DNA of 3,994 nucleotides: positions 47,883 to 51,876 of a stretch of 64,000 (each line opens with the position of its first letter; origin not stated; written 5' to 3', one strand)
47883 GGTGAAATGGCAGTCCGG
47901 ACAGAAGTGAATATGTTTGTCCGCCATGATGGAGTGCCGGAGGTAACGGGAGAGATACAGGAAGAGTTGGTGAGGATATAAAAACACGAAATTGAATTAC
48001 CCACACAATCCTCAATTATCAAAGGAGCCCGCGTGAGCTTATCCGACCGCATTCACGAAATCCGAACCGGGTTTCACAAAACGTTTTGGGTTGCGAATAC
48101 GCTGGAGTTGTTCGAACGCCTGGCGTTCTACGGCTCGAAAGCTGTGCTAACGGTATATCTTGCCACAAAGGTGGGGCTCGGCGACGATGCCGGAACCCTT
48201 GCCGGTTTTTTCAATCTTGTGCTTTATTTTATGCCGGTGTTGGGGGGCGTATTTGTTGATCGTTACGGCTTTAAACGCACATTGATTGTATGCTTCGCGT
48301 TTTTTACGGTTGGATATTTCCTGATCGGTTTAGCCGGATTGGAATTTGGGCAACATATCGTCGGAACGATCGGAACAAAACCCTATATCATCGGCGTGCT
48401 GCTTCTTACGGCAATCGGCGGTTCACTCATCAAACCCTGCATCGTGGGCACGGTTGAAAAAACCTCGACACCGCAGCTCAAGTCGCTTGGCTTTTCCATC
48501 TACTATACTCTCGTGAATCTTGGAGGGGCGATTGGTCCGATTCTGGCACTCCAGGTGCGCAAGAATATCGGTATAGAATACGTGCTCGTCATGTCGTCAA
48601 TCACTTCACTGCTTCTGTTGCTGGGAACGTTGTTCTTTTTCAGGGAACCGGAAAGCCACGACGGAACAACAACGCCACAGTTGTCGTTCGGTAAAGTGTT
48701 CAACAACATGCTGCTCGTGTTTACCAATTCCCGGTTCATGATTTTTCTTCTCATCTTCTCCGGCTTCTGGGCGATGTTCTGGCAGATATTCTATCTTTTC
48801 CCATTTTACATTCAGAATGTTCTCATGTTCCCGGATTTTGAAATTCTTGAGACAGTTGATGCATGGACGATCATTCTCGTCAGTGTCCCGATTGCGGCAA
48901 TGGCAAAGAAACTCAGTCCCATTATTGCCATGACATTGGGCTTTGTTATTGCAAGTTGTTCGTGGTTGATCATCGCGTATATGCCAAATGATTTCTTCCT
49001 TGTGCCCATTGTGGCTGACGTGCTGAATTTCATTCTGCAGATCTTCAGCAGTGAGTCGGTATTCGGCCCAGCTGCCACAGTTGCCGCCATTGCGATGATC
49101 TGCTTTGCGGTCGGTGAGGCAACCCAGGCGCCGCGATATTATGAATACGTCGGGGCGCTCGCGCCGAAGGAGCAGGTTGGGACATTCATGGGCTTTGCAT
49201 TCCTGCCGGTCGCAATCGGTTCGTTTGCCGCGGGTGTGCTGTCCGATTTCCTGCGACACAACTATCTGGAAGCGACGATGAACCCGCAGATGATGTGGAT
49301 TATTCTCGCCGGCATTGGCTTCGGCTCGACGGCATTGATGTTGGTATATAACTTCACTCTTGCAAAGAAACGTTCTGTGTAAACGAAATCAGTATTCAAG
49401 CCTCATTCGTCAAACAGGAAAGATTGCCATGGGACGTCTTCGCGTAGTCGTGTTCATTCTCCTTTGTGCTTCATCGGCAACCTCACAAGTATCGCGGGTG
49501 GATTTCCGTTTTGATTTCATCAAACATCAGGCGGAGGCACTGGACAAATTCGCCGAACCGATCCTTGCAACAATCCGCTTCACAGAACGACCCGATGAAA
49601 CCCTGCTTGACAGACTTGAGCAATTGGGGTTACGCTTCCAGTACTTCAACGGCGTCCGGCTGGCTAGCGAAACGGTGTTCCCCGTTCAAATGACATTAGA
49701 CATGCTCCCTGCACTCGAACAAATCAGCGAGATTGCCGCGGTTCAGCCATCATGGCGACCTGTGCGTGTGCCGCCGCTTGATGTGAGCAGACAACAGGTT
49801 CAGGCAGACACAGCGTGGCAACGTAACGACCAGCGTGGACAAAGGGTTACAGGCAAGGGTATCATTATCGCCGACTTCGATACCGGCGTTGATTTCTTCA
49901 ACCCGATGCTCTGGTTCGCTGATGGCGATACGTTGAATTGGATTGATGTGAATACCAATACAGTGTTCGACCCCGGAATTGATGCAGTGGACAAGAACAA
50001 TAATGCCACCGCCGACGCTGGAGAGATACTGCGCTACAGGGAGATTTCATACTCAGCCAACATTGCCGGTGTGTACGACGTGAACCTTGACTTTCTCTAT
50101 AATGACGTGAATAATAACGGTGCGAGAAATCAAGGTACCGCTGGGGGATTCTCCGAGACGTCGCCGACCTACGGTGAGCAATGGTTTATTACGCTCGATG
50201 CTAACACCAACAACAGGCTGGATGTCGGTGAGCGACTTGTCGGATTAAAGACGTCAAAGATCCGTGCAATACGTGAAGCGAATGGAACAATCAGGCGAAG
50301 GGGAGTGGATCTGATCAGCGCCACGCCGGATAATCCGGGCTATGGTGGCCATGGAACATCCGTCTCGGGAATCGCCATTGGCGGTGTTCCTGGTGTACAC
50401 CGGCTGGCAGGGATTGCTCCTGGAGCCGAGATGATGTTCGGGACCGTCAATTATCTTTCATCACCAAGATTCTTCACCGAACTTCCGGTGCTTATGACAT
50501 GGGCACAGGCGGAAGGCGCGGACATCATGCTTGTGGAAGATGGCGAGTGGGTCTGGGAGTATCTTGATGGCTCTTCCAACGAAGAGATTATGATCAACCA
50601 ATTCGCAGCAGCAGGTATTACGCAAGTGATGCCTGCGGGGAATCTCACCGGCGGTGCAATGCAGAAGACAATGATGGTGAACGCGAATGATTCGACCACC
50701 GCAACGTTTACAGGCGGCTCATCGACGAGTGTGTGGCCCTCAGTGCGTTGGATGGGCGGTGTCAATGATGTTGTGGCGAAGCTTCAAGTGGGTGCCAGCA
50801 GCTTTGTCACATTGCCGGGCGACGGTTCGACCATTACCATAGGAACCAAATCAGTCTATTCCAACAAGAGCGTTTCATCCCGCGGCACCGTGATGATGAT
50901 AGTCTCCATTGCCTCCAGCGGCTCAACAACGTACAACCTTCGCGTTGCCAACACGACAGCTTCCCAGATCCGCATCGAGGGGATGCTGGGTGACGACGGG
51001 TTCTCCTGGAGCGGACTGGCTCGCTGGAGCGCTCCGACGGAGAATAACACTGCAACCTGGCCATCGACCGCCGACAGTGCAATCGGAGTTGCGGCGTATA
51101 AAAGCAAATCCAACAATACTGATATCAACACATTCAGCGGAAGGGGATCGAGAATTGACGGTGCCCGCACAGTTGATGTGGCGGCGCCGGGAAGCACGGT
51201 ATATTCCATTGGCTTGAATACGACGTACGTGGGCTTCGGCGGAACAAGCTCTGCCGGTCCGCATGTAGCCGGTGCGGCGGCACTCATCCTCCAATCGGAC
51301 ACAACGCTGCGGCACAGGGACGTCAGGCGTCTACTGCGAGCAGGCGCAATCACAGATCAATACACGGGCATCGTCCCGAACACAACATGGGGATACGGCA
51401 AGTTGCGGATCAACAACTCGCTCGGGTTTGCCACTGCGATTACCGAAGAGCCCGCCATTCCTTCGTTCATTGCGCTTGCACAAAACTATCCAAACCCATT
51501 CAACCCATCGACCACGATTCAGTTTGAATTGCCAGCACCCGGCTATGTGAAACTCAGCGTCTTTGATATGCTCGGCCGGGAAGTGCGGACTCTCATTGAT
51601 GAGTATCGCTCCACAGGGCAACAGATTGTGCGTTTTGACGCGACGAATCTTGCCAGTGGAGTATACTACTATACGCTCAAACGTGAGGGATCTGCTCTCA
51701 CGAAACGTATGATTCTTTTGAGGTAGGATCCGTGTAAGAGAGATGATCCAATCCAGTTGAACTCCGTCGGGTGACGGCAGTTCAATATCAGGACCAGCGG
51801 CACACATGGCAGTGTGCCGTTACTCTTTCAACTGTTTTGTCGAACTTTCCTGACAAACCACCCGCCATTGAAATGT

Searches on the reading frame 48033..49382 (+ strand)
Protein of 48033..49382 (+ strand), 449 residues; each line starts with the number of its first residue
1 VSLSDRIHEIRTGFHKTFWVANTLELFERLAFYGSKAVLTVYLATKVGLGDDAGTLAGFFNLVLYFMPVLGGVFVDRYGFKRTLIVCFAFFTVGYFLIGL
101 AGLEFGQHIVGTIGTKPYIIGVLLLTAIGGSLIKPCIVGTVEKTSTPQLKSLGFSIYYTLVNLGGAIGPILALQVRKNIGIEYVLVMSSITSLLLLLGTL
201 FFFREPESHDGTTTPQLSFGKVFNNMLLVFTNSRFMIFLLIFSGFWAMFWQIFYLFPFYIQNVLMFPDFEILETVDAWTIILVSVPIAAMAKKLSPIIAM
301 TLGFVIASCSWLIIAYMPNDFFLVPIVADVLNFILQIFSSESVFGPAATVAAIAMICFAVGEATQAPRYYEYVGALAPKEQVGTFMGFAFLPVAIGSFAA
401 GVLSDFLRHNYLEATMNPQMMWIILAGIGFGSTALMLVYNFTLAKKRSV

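Call 7: search_protein_families(library=pfam, proteins=[window:48033-49382:+], max_evalue=0.1)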
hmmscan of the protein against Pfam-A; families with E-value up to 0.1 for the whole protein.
window:48033-49382:+ (449 aa): 2 families
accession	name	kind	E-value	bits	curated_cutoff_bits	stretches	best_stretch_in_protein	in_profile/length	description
PF07690.21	MFS_1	-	3.6e-24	85.8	33.4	1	31-399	11-345/347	Major Facilitator Superfamily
PF13347.12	MFS_2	-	3.6e-05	22.9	27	1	142-401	124-375/427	MFS/sugar transport protein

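Call 8: search_protein_families(library=ncbifam, proteins=[window:48033-49382:+], max_evalue=0.1)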
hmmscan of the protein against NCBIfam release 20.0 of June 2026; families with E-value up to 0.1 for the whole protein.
window:48033-49382:+ (449 aa): 5 families
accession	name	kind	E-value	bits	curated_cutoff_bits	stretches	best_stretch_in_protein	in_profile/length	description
TIGR00924.1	yjdL_sub1_fam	subfamily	1.4e-14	54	130.2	1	21-234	15-223/475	oligopeptide:H+ symporter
TIGR00926.1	2A1704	subfamily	2.3e-13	49.4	821.6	1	20-179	9-170/671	oligopeptide:H+ symporter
TIGR00880.1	2_A_01_02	superfamily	0.00032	20.8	131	1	65-205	12-140/141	multidrug resistance protein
NF008586.0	PRK11551.1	equivalog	0.032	13.2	410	1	68-318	67-306/406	3-(3-hydroxy-phenyl)propionate transporter MhpT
NF000025.1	MFS_efflux_tcmA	exception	0.049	12.3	999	0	71-325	81-314/538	tetracenomycin C efflux MFS transporter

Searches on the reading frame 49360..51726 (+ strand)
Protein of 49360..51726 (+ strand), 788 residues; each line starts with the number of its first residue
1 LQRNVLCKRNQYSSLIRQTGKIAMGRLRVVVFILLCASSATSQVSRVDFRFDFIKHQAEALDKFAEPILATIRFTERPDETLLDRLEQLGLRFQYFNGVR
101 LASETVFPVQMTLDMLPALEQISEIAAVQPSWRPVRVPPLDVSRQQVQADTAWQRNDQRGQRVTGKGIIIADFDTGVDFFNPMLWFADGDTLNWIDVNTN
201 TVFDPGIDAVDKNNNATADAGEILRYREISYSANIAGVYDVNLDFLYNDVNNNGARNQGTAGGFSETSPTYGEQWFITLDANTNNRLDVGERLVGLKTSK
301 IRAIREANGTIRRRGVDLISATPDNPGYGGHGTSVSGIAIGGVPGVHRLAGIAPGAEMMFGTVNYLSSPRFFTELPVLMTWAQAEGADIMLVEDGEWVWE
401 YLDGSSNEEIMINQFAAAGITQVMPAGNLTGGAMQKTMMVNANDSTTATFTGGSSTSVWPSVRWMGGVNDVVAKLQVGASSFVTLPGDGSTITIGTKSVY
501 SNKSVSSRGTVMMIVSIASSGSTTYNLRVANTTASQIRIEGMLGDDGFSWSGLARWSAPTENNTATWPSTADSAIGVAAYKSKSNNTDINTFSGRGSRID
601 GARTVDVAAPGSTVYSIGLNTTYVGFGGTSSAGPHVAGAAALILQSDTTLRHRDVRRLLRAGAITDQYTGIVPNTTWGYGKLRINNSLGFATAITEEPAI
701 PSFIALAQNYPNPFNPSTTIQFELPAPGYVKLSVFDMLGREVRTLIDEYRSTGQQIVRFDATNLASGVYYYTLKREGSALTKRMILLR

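Call 7: search_protein_families(library=pfam, proteins=[window:49360-51726:+], max_evalue=0.1)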
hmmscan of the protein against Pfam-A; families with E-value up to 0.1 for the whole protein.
window:49360-51726:+ (788 aa): 2 families
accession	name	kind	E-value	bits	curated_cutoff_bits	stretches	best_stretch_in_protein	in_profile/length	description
PF00082.27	Peptidase_S8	-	1.5e-24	87.2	21.8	2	561-680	160-288/288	Subtilase family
PF18962.6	Por_Secre_tail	-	1.7e-09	38.3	27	1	710-785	2-74/75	Secretion system C-terminal sorting domain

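Call 8: search_protein_families(library=ncbifam, proteins=[window:49360-51726:+], max_evalue=0.1)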
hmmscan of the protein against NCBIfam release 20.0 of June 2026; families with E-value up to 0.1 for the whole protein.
window:49360-51726:+ (788 aa): 8 families
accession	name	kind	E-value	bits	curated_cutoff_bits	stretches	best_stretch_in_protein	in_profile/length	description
TIGR03921.1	T7SS_mycosin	equivalog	8.1e-14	51.5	278.75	2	560-690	165-287/353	type VII secretion-associated serine protease mycosin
NF040809.1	germ_prot_CspBA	exception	2.9e-13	48.4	1250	1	554-686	385-520/1099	bifunctional germination protease/germinant receptor pseudoprotease CspBA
TIGR04183.1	Por_Secre_tail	domain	8.7e-11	41.7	23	1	710-785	2-70/72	T9SS type A sorting domain-containing protein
NF052323.1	T9SSA_dep_M6i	equivalog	3.7e-08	31.8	600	1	707-773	958-1024/1043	T9SS-dependent M6-like inactivated metalloprotease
NF040808.2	CspC_non_triad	exception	4.8e-08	31.9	675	1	555-688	411-549/556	bile acid germinant receptor pseudoprotease CspC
NF038113.1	T9SSA_dep_M36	equivalog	6.7e-08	31.1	885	1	708-786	794-868/869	T9SS-dependent M36 family metallopeptidase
NF040553.1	SGO_0316_fam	subfamily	4.1e-07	28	1400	1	586-646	650-710/1486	SGO_0316/SGO_0317 family LPXTG-anchored serine peptidase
NF033707.1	T9SS_sortase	equivalog_domain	0.00014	19.6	420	1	707-774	999-1076/1095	type IX secretion system sortase PorU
